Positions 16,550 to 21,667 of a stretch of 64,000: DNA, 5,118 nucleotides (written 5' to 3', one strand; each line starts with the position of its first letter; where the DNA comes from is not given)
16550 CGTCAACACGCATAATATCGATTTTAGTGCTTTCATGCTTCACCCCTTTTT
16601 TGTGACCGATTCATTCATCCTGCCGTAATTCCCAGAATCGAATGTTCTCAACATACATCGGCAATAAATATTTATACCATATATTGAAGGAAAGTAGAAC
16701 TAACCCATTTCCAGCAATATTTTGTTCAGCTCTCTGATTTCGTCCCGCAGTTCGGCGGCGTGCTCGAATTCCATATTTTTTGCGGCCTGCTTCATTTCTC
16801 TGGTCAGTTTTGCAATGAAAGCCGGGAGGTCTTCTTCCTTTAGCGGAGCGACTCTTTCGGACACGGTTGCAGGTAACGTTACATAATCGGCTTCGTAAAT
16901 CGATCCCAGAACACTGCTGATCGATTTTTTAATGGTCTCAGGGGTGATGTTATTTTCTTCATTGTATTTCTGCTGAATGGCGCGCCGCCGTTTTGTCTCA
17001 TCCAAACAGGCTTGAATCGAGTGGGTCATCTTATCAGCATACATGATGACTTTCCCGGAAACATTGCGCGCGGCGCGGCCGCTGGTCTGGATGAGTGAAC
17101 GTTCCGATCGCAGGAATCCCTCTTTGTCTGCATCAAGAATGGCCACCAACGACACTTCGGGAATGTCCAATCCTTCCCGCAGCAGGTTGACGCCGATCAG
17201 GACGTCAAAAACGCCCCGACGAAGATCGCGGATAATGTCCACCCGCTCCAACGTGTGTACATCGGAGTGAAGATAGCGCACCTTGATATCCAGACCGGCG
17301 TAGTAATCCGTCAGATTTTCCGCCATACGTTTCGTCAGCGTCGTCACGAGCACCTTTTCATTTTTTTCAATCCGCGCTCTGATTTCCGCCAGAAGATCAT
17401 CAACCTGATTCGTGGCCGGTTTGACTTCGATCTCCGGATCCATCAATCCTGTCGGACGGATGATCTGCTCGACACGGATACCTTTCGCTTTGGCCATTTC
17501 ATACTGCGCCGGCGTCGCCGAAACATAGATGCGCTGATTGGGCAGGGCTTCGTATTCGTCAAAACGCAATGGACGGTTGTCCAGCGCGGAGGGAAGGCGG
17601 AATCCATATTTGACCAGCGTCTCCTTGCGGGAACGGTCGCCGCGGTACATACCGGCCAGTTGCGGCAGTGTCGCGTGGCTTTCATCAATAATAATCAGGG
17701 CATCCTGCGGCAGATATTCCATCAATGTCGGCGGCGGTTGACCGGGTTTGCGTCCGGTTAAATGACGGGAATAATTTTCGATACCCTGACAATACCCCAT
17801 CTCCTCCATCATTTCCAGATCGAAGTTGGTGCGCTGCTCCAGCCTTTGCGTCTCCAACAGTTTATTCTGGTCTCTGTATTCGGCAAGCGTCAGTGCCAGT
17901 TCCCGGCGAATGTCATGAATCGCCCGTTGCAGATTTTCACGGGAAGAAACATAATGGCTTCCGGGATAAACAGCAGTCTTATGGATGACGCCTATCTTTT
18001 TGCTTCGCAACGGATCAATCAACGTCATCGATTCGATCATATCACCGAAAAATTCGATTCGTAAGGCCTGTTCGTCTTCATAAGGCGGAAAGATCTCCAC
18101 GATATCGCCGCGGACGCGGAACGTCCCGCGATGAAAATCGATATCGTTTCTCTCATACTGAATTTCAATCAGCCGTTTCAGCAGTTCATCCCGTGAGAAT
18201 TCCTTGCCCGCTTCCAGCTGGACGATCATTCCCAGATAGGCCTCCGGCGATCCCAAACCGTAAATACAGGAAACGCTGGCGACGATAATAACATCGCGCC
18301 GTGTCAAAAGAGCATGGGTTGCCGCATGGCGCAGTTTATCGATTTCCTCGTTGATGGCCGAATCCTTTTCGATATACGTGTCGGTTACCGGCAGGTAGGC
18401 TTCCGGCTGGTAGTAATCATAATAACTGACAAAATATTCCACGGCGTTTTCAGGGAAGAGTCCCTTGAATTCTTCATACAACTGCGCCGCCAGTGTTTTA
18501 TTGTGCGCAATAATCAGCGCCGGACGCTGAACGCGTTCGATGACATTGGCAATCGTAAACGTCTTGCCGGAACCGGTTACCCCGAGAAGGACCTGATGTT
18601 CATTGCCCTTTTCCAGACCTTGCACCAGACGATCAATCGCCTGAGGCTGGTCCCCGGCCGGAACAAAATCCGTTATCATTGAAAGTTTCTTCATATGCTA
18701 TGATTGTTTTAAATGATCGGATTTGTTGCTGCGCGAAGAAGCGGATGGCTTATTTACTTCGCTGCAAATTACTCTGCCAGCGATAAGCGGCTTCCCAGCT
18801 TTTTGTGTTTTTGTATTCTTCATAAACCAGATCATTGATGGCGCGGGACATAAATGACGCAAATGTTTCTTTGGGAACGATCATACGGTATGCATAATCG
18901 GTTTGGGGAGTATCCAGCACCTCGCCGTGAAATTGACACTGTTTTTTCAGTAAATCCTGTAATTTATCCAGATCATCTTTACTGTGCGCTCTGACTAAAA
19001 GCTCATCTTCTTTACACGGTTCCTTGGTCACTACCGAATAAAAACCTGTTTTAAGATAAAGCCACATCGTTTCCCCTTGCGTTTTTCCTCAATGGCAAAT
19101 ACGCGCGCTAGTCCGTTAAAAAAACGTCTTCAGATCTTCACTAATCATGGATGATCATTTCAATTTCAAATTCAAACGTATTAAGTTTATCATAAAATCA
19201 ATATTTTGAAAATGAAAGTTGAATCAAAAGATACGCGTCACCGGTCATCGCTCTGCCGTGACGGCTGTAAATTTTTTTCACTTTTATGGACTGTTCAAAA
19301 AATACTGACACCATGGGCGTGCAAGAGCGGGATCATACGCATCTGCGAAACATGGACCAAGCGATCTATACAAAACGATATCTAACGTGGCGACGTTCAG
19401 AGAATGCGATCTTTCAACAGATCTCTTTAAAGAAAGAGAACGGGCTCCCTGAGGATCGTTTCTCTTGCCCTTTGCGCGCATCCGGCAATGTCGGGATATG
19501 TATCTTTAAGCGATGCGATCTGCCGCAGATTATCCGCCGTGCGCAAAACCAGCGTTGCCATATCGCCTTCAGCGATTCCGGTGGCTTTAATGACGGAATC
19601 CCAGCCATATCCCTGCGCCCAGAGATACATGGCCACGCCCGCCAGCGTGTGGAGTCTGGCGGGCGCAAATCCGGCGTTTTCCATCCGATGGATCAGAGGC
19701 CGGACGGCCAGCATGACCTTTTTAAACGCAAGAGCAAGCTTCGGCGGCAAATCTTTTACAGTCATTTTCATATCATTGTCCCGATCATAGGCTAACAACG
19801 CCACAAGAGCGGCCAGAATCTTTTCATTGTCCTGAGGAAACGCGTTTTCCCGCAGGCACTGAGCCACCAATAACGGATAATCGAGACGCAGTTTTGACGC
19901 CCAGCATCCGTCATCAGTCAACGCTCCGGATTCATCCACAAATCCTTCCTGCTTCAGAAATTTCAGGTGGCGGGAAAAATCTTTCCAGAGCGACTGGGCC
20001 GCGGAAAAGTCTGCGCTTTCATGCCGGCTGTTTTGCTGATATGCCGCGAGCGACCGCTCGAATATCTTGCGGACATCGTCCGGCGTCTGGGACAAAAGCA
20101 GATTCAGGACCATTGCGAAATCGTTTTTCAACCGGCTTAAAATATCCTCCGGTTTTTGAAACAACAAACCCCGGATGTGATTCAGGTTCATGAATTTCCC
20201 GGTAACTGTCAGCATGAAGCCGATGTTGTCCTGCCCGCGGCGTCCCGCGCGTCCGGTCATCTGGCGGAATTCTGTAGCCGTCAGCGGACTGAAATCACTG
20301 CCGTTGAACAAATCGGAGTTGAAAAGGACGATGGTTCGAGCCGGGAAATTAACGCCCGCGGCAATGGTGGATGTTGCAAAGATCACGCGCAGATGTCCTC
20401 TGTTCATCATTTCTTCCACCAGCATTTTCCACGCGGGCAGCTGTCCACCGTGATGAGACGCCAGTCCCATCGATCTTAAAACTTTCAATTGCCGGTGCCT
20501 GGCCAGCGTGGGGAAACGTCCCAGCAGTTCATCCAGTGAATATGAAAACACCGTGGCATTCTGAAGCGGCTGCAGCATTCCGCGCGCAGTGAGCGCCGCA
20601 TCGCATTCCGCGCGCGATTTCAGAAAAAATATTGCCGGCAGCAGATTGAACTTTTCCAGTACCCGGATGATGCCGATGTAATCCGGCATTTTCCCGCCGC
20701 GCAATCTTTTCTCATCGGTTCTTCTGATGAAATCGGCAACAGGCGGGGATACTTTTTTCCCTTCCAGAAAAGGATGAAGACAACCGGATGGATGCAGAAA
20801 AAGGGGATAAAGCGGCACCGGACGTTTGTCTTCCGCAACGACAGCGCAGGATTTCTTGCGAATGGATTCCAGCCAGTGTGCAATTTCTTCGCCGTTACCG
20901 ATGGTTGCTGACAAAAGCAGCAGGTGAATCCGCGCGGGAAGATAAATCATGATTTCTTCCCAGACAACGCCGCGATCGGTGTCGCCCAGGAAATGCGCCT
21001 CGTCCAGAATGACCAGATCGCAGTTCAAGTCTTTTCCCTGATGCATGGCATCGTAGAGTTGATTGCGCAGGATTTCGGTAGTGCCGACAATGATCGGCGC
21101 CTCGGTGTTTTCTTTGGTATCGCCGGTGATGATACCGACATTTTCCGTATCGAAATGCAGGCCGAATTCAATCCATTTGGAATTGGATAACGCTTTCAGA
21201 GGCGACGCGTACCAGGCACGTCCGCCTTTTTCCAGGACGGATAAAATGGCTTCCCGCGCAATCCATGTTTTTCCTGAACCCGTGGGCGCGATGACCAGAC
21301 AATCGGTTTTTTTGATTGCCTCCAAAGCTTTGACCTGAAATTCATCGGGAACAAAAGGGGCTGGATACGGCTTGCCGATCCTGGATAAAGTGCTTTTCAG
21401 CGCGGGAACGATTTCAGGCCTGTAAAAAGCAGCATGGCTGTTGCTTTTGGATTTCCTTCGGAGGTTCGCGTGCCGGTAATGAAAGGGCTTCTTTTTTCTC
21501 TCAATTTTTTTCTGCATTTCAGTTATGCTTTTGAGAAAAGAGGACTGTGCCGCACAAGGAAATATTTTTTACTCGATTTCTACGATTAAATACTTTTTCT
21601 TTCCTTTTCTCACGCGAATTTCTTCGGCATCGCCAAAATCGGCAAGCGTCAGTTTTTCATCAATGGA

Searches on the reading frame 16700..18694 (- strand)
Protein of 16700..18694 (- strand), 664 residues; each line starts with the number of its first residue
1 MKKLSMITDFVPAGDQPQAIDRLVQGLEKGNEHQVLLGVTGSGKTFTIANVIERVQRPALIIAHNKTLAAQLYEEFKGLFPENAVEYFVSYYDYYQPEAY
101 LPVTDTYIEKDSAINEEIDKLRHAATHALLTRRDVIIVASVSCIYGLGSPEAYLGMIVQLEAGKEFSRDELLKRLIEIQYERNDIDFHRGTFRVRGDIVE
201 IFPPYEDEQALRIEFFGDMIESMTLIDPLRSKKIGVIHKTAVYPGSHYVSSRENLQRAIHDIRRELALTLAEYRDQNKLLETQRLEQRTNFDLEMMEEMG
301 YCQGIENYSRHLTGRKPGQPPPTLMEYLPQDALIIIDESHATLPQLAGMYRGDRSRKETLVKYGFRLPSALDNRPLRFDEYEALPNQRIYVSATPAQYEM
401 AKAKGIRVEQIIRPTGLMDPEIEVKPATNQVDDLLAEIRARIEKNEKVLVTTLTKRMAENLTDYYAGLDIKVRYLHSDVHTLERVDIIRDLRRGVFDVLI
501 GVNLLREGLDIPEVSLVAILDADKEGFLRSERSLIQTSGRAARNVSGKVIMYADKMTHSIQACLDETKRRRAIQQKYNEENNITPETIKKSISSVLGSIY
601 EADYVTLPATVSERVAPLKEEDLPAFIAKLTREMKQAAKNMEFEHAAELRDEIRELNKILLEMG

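Call 44: search_protein_families(library=pfam, proteins=[window:16700-18694:-], max_evalue=0.00001)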
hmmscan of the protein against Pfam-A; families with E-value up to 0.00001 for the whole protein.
window:16700-18694:- (664 aa): 6 families
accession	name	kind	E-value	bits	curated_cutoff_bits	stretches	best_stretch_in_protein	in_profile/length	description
PF17757.6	UvrB_inter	-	4.6e-33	113.6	22.9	1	158-248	1-91/91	UvrB interaction domain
PF12344.14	UvrB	-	3.9e-21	75.1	27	1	551-592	1-42/43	Ultra-violet resistance protein B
PF00271.37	Helicase_C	-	1.6e-19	70.6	23.5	1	433-544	5-109/110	Helicase conserved C-terminal domain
PF04851.21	ResIII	-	6.1e-14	52.7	22.5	1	15-85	7-82/164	Type III restriction enzyme, res subunit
PF02151.25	UVR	-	1.8e-09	37.5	21.5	1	627-658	4-35/36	UvrB/uvrC motif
PF00270.35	DEAD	-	9.3e-06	25.9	26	0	16-82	4-71/167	DEAD/DEAH box helicase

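Call 54: find_homologous_proteins(query=window:16700-18694:-, max_evalue=1e-100)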
Query window:16700-18694:- (664 aa): 8000 proteins with E <= 1e-100 among 8000 candidates; the best 120 are listed.
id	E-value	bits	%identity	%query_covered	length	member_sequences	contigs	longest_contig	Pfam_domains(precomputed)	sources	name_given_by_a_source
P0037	0.0e+0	1467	100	100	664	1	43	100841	PF00270.36,PF02151.26,PF17757.7,PF00271.38,PF27431.1,PF04851.22,PF12344.15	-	-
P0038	0.0e+0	1466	100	100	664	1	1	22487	PF00270.36,PF02151.26,PF17757.7,PF00271.38,PF27431.1,PF04851.22,PF12344.15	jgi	-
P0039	0.0e+0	1464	100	100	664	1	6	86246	PF00270.36,PF02151.26,PF17757.7,PF00271.38,PF27431.1,PF04851.22,PF12344.15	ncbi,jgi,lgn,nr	ncbi:MAG TPA: excinuclease ABC subunit UvrB [Smithella sp.]|nr:excinuclease ABC subunit UvrB [Smithe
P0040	0.0e+0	1462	100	100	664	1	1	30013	PF00270.36,PF02151.26,PF17757.7,PF00271.38,PF27431.1,PF04851.22,PF12344.15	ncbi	-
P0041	0.0e+0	1460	100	100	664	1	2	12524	PF00270.36,PF02151.26,PF17757.7,PF00271.38,PF27431.1,PF04851.22,PF12344.15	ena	-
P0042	0.0e+0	1457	100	99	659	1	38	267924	PF00270.36,PF02151.26,PF17757.7,PF00271.38,PF27431.1,PF04851.22,PF12344.15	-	-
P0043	0.0e+0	1454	100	99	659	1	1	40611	PF00270.36,PF02151.26,PF17757.7,PF00271.38,PF27431.1,PF04851.22,PF12344.15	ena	-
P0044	0.0e+0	1454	100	99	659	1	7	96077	PF00270.36,PF02151.26,PF17757.7,PF00271.38,PF27431.1,PF04851.22,PF12344.15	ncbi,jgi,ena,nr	ncbi:MAG TPA: excinuclease ABC subunit UvrB [Smithella sp.]|nr:excinuclease ABC subunit UvrB [Smithe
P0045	0.0e+0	1452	99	100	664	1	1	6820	PF00270.36,PF02151.26,PF17757.7,PF00271.38,PF27431.1,PF04851.22,PF12344.15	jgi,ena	-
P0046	0.0e+0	1442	99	99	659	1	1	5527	PF00270.36,PF02151.26,PF17757.7,PF00271.38,PF27431.1,PF04851.22,PF12344.15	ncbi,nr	ncbi:MAG TPA: excinuclease ABC subunit UvrB [Smithella sp.]|nr:excinuclease ABC subunit UvrB [Smithe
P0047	0.0e+0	1411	97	99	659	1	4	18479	PF00270.36,PF02151.26,PF17757.7,PF00271.38,PF27431.1,PF04851.22,PF12344.15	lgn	-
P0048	0.0e+0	1383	100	95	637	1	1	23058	PF02151.26,PF17757.7,PF00271.38,PF27431.1,PF04851.22,PF12344.15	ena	-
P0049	0.0e+0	1355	92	100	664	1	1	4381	PF00270.36,PF02151.26,PF17757.7,PF00271.38,PF27431.1,PF04851.22,PF12344.15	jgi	-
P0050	0.0e+0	1350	91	100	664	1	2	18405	PF00270.36,PF02151.26,PF17757.7,PF00271.38,PF27431.1,PF04851.22,PF12344.15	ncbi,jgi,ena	-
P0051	0.0e+0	1349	91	100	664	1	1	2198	PF00270.36,PF02151.26,PF17757.7,PF00271.38,PF27431.1,PF04851.22,PF12344.15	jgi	jgi:excinuclease ABC subunit B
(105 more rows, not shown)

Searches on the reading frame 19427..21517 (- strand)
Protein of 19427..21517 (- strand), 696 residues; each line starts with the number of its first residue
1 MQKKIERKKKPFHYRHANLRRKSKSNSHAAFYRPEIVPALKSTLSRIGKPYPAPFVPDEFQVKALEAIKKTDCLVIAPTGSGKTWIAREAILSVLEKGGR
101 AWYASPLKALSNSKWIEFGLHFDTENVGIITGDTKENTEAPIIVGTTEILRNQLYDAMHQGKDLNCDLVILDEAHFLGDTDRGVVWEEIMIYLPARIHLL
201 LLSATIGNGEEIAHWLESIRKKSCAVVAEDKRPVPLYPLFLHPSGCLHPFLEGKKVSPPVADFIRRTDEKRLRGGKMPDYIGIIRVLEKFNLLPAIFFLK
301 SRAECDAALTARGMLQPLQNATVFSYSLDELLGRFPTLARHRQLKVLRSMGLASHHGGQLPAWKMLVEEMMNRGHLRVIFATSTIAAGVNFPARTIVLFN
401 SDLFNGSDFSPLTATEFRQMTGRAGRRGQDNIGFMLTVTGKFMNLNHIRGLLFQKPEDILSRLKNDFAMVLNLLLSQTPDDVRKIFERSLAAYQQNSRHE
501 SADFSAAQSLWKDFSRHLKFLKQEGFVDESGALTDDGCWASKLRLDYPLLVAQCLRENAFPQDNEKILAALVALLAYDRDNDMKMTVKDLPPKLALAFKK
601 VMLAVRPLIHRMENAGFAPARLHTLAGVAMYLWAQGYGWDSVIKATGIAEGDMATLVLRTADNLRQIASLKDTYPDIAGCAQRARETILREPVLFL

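Call 44: search_protein_families(library=pfam, proteins=[window:19427-21517:-], max_evalue=0.00001)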
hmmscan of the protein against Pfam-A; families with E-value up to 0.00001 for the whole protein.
window:19427-21517:- (696 aa): 5 families
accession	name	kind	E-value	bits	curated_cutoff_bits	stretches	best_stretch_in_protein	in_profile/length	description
PF08148.17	DSHCT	-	4.5e-22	79.1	22.7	1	532-695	3-171/172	DSHCT (NUC185) domain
PF00270.35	DEAD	-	1.9e-21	77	26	1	60-207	3-161/167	DEAD/DEAH box helicase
PF04851.21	ResIII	-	6.6e-13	49.3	22.5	1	59-206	6-162/164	Type III restriction enzyme, res subunit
PF22527.2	DEXQc_Suv3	-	1.2e-08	35.1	27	1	68-199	11-128/154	DEXQ-box helicase domain of Suv3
PF00271.37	Helicase_C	-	5.1e-07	30.4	23.5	1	342-428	32-110/110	Helicase conserved C-terminal domain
